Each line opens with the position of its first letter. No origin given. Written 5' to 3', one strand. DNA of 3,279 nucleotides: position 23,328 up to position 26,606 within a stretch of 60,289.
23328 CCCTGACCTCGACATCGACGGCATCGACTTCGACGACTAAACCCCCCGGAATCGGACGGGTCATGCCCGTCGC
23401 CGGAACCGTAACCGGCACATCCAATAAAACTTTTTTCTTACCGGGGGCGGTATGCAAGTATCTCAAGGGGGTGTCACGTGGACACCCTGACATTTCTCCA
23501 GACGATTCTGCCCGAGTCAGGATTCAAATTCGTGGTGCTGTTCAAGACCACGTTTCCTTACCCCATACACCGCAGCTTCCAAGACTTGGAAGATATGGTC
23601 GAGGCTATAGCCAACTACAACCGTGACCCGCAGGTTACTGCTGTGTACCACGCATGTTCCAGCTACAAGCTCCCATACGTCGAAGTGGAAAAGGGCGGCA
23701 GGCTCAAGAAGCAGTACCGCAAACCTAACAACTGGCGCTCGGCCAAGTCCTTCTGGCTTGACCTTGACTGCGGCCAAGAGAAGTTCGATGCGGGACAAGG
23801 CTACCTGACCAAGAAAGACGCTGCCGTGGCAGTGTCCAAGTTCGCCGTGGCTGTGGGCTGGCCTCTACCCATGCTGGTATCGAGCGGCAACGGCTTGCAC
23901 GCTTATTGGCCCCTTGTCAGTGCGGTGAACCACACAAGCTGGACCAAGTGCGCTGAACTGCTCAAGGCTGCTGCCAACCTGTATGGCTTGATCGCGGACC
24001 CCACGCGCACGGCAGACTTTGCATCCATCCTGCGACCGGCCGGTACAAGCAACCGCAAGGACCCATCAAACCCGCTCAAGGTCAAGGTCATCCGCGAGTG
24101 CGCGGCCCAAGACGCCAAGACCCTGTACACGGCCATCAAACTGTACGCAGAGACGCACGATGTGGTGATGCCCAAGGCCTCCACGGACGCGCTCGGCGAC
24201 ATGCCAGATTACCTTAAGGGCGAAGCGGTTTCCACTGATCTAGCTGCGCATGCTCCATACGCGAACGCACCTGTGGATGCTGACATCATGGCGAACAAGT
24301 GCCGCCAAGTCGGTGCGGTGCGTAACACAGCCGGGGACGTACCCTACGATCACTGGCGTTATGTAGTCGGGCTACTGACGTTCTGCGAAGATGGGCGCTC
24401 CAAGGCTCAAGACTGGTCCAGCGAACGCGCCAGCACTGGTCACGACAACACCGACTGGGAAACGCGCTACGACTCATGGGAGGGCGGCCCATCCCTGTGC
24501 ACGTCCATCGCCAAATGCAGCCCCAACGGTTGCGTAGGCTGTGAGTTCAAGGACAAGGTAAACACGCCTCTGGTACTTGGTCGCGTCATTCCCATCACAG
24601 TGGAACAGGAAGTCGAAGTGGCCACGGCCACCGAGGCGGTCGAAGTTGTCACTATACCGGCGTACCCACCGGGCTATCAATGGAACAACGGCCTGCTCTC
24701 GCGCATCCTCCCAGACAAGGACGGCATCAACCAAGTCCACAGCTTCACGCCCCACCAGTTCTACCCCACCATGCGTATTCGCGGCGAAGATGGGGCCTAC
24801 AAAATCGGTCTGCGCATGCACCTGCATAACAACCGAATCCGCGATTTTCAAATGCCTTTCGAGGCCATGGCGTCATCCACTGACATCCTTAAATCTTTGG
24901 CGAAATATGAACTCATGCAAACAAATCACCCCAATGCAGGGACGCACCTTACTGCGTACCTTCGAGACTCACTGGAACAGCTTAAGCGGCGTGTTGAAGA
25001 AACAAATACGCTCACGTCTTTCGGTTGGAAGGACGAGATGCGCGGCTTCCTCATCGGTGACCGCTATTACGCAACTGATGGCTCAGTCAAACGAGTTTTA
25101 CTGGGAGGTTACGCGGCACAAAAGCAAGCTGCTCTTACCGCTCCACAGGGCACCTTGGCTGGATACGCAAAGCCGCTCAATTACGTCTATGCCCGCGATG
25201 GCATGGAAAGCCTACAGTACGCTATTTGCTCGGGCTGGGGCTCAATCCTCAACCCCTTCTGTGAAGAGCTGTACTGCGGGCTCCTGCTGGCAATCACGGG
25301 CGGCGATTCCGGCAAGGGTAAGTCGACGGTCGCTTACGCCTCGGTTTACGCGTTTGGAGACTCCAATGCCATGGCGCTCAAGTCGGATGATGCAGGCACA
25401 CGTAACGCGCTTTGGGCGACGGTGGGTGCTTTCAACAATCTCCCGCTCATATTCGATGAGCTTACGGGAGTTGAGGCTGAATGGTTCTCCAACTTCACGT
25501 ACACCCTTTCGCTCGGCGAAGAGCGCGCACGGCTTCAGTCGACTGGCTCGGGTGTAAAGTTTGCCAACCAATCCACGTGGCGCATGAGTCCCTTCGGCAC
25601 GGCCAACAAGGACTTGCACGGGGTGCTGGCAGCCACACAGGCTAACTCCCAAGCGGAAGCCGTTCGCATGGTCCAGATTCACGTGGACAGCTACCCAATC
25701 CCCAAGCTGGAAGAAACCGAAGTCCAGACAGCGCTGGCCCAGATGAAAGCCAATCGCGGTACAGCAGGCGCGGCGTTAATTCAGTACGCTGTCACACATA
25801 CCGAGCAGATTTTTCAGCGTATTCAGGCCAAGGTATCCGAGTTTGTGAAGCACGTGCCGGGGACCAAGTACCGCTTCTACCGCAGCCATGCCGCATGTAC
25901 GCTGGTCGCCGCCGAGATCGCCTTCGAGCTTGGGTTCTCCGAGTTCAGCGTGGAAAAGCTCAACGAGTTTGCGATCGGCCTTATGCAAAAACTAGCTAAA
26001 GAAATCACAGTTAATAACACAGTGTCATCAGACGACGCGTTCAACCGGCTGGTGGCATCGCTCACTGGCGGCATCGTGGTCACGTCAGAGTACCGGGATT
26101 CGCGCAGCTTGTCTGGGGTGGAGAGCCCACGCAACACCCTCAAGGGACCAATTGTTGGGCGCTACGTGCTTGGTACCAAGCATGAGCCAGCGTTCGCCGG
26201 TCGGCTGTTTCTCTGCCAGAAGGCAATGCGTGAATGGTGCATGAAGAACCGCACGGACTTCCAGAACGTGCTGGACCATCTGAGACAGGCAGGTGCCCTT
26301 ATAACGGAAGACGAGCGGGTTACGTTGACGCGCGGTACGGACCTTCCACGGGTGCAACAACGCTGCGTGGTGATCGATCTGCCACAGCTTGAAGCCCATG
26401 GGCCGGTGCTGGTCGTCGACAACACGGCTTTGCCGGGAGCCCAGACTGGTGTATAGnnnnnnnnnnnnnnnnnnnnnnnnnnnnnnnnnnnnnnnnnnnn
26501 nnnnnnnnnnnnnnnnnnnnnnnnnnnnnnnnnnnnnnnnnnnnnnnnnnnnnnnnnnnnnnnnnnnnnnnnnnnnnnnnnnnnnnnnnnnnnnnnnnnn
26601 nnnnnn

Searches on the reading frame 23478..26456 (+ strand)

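Call 13: search_protein_families(library=phrogs, proteins=[window:23478-26456:+], max_evalue=0.001)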
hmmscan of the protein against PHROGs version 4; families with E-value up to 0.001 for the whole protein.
window:23478-26456:+ (992 aa): 4 families
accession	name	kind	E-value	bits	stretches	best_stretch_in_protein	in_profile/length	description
phrog_25314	-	unknown function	7.9e-81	273.6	1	25-863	36-878/1010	-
phrog_8841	-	DNA, RNA and nucleotide metabolism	1.9e-22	80.7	1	386-966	84-612/633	DNA primase/helicase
phrog_1139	-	DNA, RNA and nucleotide metabolism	2.8e-11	43.2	1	439-807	384-745/895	DNA primase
phrog_2478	-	DNA, RNA and nucleotide metabolism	1.5e-05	24.4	1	91-204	84-198/854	DNA polymerase/primase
